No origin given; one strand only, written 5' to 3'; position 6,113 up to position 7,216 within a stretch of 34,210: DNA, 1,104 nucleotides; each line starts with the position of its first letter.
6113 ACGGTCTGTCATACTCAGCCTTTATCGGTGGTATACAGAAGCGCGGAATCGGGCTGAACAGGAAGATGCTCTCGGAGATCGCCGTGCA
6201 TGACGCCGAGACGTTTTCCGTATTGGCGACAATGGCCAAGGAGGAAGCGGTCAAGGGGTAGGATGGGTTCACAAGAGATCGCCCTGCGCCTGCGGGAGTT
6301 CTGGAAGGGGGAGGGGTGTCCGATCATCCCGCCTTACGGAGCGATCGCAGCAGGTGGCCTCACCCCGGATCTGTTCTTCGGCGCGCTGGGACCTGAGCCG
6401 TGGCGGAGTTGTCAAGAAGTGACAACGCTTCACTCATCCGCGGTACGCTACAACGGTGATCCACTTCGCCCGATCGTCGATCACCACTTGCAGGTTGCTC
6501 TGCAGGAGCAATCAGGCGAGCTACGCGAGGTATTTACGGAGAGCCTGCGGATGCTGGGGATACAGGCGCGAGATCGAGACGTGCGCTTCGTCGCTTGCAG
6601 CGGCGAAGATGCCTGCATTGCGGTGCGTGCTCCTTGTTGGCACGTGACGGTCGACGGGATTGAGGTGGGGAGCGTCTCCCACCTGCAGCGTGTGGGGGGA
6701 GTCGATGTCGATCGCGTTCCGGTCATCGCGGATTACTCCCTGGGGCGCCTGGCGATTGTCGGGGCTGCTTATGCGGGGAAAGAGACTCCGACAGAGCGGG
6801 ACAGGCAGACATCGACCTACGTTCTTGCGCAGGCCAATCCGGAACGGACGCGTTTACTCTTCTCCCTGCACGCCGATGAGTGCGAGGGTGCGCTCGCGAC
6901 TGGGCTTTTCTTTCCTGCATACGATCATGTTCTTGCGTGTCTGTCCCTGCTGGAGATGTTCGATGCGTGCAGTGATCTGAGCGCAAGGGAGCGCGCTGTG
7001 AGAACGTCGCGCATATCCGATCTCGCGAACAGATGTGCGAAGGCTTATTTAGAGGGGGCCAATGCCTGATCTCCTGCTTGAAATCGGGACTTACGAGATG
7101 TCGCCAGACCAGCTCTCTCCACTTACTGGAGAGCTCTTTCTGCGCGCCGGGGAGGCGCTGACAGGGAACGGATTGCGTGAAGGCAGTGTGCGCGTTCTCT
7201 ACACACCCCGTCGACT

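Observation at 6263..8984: Degenerate GlyQ/GlyS-like gene pair in the slot after rplT: a possible pseudo-synthetase or repurposed aaRS paralog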

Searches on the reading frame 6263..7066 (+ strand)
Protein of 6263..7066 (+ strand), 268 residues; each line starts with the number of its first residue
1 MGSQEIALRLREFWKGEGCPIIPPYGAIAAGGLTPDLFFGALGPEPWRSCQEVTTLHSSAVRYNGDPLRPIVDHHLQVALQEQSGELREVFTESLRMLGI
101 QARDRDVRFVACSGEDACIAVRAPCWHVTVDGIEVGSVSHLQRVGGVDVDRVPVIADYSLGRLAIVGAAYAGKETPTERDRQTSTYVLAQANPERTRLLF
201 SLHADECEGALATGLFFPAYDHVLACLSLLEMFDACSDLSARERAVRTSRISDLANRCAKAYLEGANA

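Call 3: search_protein_families(library=pfam, proteins=[window:6263-7066:+], max_evalue=1)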
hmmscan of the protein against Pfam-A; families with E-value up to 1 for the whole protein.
window:6263-7066:+ (268 aa): 1 family
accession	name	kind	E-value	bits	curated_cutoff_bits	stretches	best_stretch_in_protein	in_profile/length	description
PF02091.20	tRNA-synt_2e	-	6.9e-42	144.1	27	1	4-264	2-275/278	Glycyl-tRNA synthetase alpha subunit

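Call 4: search_protein_families(library=ncbifam, proteins=[window:6263-7066:+], max_evalue=1)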
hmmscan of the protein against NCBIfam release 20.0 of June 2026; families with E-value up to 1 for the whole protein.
window:6263-7066:+ (268 aa): 3 families
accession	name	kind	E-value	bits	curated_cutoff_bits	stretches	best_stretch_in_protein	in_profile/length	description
NF006827.1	PRK09348.1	equivalog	3e-42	144.9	369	1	4-264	3-276/276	glycine--tRNA ligase subunit alpha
TIGR00388.1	glyQ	equivalog_domain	2.8e-38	131.9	361.45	1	4-265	4-282/293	glycine--tRNA ligase subunit alpha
NF011499.0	PRK14908.1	equivalog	2.7e-37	128.7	1244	1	4-264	8-281/998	glycine--tRNA ligase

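Call 5: search_solved_structures(query=window:6263-7066:+, show_alignments=2)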
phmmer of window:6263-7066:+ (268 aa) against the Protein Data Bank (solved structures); distinct sequences matched with E-value up to 0.001: 8.
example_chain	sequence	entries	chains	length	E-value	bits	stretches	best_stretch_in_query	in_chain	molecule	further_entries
7lu4_A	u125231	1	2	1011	6.6e-37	130.7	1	4-264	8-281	Multifunctional fusion protein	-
8ie2_B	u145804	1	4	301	1.4e-35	126.3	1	3-263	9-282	Glycine--tRNA ligase alpha subunit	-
5f5w_A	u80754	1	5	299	1.7e-32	116.2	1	3-264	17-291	Glycine--tRNA ligase alpha subunit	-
1j5w_A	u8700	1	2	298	9.3e-31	110.5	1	3-264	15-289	Glycyl-tRNA synthetase alpha chain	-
3rf1_A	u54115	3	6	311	4.7e-29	104.9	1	5-267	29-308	Glycyl-tRNA synthetase alpha subunit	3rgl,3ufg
7xjy_A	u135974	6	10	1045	2.1e-27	99.5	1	4-263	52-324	Glycine--tRNA ligase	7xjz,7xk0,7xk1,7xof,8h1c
7eiv_A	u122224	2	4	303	2e-20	76.6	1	4-264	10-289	Glycine--tRNA ligase alpha subunit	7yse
7qcf_A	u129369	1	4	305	2.1e-20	76.6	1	4-264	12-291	Glycine--tRNA ligase alpha subunit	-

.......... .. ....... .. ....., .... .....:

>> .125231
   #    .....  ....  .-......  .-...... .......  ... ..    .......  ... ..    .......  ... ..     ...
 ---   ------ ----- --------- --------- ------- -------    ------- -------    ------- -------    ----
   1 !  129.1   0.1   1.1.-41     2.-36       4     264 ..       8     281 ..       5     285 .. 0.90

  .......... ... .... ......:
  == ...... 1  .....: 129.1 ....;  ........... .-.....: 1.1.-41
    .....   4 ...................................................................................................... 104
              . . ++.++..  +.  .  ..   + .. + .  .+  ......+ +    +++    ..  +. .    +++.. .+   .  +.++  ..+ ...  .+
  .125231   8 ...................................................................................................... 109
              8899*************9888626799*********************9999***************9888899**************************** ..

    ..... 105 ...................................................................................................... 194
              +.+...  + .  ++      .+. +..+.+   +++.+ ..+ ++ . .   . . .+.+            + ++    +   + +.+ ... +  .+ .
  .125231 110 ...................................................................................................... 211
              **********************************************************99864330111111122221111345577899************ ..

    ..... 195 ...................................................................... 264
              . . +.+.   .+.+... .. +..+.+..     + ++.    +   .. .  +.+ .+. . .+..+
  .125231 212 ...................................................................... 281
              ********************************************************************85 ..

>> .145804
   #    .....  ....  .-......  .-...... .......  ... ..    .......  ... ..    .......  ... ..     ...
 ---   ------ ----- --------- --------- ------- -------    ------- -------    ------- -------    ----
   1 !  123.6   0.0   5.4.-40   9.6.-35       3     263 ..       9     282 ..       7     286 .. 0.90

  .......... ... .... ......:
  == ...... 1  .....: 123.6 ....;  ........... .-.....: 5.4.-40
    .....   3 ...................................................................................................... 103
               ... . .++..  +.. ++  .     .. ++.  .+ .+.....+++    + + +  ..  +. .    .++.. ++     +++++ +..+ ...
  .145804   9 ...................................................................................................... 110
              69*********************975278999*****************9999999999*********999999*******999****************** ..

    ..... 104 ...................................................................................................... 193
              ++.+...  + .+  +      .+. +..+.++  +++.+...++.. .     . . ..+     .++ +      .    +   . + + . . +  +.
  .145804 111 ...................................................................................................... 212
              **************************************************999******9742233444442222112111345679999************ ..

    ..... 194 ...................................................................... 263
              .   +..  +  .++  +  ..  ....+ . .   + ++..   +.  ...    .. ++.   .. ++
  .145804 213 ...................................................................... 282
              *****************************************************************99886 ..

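Call 7: find_homologous_proteins(query=window:6263-7066:+, max_evalue=0.00001)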
Query window:6263-7066:+ (268 aa): 26 proteins with E <= 0.00001 among 2287 candidates.
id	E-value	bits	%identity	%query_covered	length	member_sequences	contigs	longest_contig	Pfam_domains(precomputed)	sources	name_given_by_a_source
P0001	1.2e-173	594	99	100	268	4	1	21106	PF02091.21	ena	-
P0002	2.5e-114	399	69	100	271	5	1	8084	PF02091.21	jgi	-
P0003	1.8e-104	367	90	68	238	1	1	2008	PF02091.21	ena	-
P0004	1.2e-85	305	54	100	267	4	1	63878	PF02091.21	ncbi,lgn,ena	-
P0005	5.0e-81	290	67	78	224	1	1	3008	PF02091.21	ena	-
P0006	7.7e-79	283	54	100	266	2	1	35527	PF02091.21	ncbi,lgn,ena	-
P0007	1.8e-76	275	52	100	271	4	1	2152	PF02091.21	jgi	-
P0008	4.3e-76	274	52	100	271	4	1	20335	PF02091.21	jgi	-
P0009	1.8e-68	249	48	100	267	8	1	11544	PF02091.21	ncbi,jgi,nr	ncbi:glycine--tRNA ligase subunit alpha [Candidatus Bipolaricaulota bacterium]|nr:glycine--tRNA liga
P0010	5.1e-68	248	46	100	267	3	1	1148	PF02091.21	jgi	-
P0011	7.7e-68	247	48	100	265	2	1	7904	PF02091.21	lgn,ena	-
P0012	2.6e-57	212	45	100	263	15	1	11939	PF02091.21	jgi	-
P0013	2.8e-33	134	34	98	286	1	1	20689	PF02091.21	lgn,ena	-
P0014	1.5e-31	128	32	99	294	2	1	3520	PF02091.21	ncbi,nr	ncbi:MAG: glycine--tRNA ligase subunit alpha [Candidatus Omnitrophica bacterium]|nr:glycine--tRNA li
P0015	1.7e-30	124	30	98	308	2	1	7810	PF02091.21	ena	-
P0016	4.8e-30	123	31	99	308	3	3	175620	PF02091.21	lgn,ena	-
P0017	3.8e-26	110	29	97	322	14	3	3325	PF02091.21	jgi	jgi:glycyl-tRNA synthetase alpha chain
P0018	1.1e-25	109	29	97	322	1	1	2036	PF02091.21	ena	-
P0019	1.1e-25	109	29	97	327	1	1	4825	PF02091.21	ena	-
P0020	1.2e-25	109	29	97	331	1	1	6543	PF02091.21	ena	-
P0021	1.9e-25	108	28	97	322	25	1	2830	PF02091.21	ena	-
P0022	2.8e-23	101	30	97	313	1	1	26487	PF02091.21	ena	-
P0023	9.2e-23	99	28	97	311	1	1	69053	PF02091.21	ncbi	-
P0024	4.7e-22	97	30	99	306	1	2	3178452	PF02091.21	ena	-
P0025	2.8e-21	94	29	97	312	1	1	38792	PF02091.21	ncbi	ncbi:MAG: glycine--tRNA ligase subunit alpha [Gammaproteobacteria bacterium]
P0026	1.5e-17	82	32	60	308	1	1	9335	PF02091.21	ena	-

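Call 17: find_encoding_contigs(protein=P0004, flank=10000, max_places=3)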
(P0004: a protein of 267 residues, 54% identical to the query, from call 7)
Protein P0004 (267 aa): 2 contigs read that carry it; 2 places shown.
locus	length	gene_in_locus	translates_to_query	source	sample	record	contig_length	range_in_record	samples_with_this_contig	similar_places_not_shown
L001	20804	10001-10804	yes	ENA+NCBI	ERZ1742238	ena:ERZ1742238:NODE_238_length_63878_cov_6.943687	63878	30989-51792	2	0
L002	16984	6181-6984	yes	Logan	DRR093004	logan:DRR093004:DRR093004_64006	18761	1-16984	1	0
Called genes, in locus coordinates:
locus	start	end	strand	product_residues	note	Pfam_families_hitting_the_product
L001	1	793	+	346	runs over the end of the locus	-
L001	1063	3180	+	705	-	PF13609:Porin_4 (faint)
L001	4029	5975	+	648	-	PF00133:tRNA-synt_1, PF09334:tRNA-synt_1g, PF19303:Anticodon_3, PF01588:tRNA_bind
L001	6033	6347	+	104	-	PF00829:Ribosomal_L21p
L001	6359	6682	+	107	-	-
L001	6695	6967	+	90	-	PF01016:Ribosomal_L27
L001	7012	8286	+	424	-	PF01018:GTP1_OBG, PF02421:FeoB_N, PF01926:MMR_HSR1, PF09269:DUF1967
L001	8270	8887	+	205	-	PF01467:CTP_transf_like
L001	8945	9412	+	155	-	PF05198:IF3_N, PF00707:IF3_C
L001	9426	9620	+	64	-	PF01632:Ribosomal_L35p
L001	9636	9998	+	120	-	PF00453:Ribosomal_L20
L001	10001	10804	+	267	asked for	PF02091:tRNA-synt_2e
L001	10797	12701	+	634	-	PF02092:tRNA_synt_2f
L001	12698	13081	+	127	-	PF02152:FolB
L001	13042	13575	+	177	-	PF01288:HPPK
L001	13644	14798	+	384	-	PF10150:RNase_E_G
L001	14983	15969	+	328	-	PF01073:3Beta_HSD, PF01370:Epimerase, PF02719:Polysacc_synt_2, PF05368:NmrA, PF07993:NAD_binding_4, PF13460:NAD_binding_10, PF16363:GDP_Man_Dehyd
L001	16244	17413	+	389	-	PF08442:ATP-grasp_2, PF13549:ATP-grasp_5, PF24948:Citrate_synth_N, PF00549:Ligase_CoA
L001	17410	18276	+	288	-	PF02629:CoA_binding, PF13380:CoA_binding_2 (weak), PF00549:Ligase_CoA, PF13607:Succ_CoA_lig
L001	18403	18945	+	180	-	PF01558:POR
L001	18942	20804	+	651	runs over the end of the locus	PF07992:Pyr_redox_2 (weak), PF00890:FAD_binding_2 (weak), PF01266:DAO (weak), PF12831:FAD_oxidored, PF00037:Fer4, PF12838:Fer4_7, PF13187:Fer4_9, PF14697:Fer4_21, +8 more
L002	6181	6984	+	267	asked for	PF02091:tRNA-synt_2e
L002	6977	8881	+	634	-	PF02092:tRNA_synt_2f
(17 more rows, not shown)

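Call 19: find_related_loci(query=A2, collection=genome_contigs, flank=10000)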
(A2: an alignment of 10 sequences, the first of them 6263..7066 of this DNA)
Query A2 (268 aa) in genome_contigs; peptide patterns used: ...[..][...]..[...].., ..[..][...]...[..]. (x = any residue, [..] = any of these).
59 stretches matched a pattern; 10 encode a relative of the query (tblastn E <= 1e-3); 10 distinct loci.
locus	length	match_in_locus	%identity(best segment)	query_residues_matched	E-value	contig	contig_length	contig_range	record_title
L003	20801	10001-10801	54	1-268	2e-91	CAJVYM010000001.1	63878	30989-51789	TPA_asm: uncultured bacterium isolate DRR093004_bin.53_MetaBAT_v2.12.1_MAG genome assembly, contig: NODE_238_length_6387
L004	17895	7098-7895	54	1-268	2e-84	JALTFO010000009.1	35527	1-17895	MAG: Candidatus Bipolaricaulota bacterium isolate S014_metabat2_scaf2bin.116 S014_NODE_115_length_35527_cov_2.865254, wh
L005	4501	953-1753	48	1-268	1e-73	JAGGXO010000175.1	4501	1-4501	MAG: Candidatus Bipolaricaulota bacterium isolate AUK154 PB_MBMC_108_c_000000000233, whole genome shotgun sequence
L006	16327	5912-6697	46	1-268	4e-63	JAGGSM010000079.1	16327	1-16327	MAG: Candidatus Bipolaricaulota bacterium isolate AUK022 PB_MANV_022_c_000000000199, whole genome shotgun sequence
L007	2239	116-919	33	9-263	3e-43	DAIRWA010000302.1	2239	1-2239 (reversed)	MAG TPA_asm: Bacillota bacterium isolate CTOTU40645 NODE_13087_length_2239_cov_3.172619, whole genome shotgun sequence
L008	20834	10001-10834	32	4-268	2e-41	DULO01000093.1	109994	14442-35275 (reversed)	MAG TPA_asm: Candidatus Fermentithermobacillaceae bacterium isolate AS04akNAM_124 35480_AS04, whole genome shotgun seque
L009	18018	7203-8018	31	5-263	4e-38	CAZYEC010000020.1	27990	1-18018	MAG TPA_asm: uncultured Eubacteriales bacterium isolate binchicken_co39_290 genome assembly, contig: NODE_4093_length_27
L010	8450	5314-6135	27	4-264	4e-34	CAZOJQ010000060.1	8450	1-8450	MAG TPA_asm: uncultured Thermotogaceae bacterium isolate binchicken_co168_238 genome assembly, contig: NODE_13535_length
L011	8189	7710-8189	48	3-138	1e-39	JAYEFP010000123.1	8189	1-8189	MAG: Candidatus Bipolaricaulota bacterium isolate MAG269 MAG269_123, whole genome shotgun sequence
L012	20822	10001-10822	26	4-264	8e-33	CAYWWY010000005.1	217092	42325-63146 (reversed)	MAG TPA_asm: uncultured Thermotogaceae bacterium isolate SRP241326_co3_41 genome assembly, contig: NODE_57_length_217092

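Call 22: find_encoding_contigs(protein=P0003, flank=10000, max_places=2)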
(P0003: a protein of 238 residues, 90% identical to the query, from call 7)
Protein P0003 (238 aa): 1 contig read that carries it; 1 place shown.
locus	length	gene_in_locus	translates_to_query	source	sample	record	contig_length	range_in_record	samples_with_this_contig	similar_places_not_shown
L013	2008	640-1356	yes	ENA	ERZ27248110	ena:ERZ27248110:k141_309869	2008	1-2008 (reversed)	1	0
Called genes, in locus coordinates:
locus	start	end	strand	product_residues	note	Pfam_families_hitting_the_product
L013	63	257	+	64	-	PF01632:Ribosomal_L35p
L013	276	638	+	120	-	PF00453:Ribosomal_L20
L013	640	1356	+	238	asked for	PF02091:tRNA-synt_2e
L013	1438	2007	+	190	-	?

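Call 23: find_encoding_contigs(protein=P0002, flank=10000, max_places=2)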
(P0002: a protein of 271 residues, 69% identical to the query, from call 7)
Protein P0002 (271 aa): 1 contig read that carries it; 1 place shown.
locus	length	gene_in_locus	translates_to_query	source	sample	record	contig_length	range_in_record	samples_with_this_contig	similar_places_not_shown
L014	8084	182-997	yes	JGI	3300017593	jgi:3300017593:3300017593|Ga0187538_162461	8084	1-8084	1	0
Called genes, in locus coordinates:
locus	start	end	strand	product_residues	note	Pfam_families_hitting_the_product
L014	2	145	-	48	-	?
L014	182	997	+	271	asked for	PF02091:tRNA-synt_2e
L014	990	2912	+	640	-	PF02092:tRNA_synt_2f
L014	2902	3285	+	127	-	PF02152:FolB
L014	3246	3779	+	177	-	PF01288:HPPK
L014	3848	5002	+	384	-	PF10150:RNase_E_G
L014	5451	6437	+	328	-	PF01073:3Beta_HSD, PF01370:Epimerase, PF02719:Polysacc_synt_2, PF04321:RmlD_sub_bind (weak), PF05368:NmrA, PF07993:NAD_binding_4, PF13460:NAD_binding_10, PF16363:GDP_Man_Dehyd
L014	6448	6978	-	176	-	PF01467:CTP_transf_like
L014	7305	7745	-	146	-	PF05193:Peptidase_M16_C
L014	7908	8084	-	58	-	?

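Call 24: find_encoding_contigs(protein=P0001, flank=10000, max_places=2)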
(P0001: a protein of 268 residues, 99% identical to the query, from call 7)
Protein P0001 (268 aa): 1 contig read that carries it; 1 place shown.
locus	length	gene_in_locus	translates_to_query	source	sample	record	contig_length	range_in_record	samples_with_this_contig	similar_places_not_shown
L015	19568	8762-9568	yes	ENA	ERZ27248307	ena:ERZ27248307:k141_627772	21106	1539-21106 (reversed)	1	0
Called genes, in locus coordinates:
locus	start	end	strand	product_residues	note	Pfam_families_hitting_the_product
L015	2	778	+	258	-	?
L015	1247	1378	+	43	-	-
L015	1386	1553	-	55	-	-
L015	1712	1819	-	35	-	-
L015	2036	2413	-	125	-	-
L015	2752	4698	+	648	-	PF00133:tRNA-synt_1, PF01921:tRNA-synt_1f (faint), PF09334:tRNA-synt_1g, PF19303:Anticodon_3, PF01588:tRNA_bind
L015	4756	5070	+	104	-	PF00829:Ribosomal_L21p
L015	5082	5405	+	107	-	-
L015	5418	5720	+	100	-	PF01016:Ribosomal_L27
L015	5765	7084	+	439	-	PF01018:GTP1_OBG, PF03193:RsgA_GTPase (faint), PF01926:MMR_HSR1, PF02421:FeoB_N, PF09269:DUF1967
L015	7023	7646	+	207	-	PF01467:CTP_transf_like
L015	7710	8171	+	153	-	PF05198:IF3_N, PF00707:IF3_C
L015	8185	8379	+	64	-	PF01632:Ribosomal_L35p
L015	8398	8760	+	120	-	PF00453:Ribosomal_L20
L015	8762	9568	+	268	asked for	PF02091:tRNA-synt_2e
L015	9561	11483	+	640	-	PF02092:tRNA_synt_2f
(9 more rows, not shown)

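Call 46: find_encoding_contigs(protein=P0013, flank=10000, max_places=2)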
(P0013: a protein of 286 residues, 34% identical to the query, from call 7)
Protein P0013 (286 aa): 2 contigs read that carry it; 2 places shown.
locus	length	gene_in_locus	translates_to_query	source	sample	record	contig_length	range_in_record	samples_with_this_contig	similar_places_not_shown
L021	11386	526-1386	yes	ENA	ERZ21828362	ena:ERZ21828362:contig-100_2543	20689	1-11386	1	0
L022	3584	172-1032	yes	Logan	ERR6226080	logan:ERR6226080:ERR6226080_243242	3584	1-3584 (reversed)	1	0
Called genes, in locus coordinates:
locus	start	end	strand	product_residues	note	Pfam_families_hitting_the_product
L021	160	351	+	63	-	-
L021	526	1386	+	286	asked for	PF02091:tRNA-synt_2e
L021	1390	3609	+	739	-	PF02092:tRNA_synt_2f, PF05746:DALR_1 (faint)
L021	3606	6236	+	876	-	PF01326:PPDK_N, PF00391:PEP-utilizers, PF02896:PEP-utilizers_C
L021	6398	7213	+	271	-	PF00140:Sigma70_r1_2, PF04542:Sigma70_r2, PF04539:Sigma70_r3, PF04545:Sigma70_r4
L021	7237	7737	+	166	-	PF00156:Pribosyltran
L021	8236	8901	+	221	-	PF02811:PHP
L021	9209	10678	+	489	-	PF13372:Alginate_exp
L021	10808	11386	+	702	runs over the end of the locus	PF03065:Glyco_hydro_57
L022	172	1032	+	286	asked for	PF02091:tRNA-synt_2e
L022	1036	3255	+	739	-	PF02092:tRNA_synt_2f, PF05746:DALR_1 (faint)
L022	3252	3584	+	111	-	?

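Call 54: predict_structure(alignment_id=A1)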
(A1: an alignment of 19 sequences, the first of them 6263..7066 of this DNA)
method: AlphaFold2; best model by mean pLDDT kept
length: 268 residues; sequences in the alignment: 19
mean_pLDDT: 88.0   pTM: 0.86
mean pLDDT of the five models: 88.0, 86.5, 85.3, 84.2, 82.8
residues with pLDDT >= 90: 150; 70-90: 102; 50-70: 12; < 50: 4
segments of 3 or more residues with pLDDT < 50: 170-173
pLDDT, mean of each block of 10 residues (from residue 1): 90 94 92 91 87 90 81 91 74 93 91 75 88 92 90 90 79 61 84 91 98 96 95 86 92 97 88
secondary structure, 60 per line:
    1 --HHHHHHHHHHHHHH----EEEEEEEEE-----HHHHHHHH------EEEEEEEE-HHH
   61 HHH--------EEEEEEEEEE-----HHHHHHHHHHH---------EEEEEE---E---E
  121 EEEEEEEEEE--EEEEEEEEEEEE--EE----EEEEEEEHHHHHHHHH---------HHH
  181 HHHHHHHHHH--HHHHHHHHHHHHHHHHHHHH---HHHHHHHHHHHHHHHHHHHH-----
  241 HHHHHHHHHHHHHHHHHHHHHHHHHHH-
elements in order: H3-16 E21-29 H35-42 E49-56 H58-63 E72-81 H87-97 E107-112 E120-130 E133-144 E153-159 H160-168 H178-190 H193-212 H216-235 H241-267
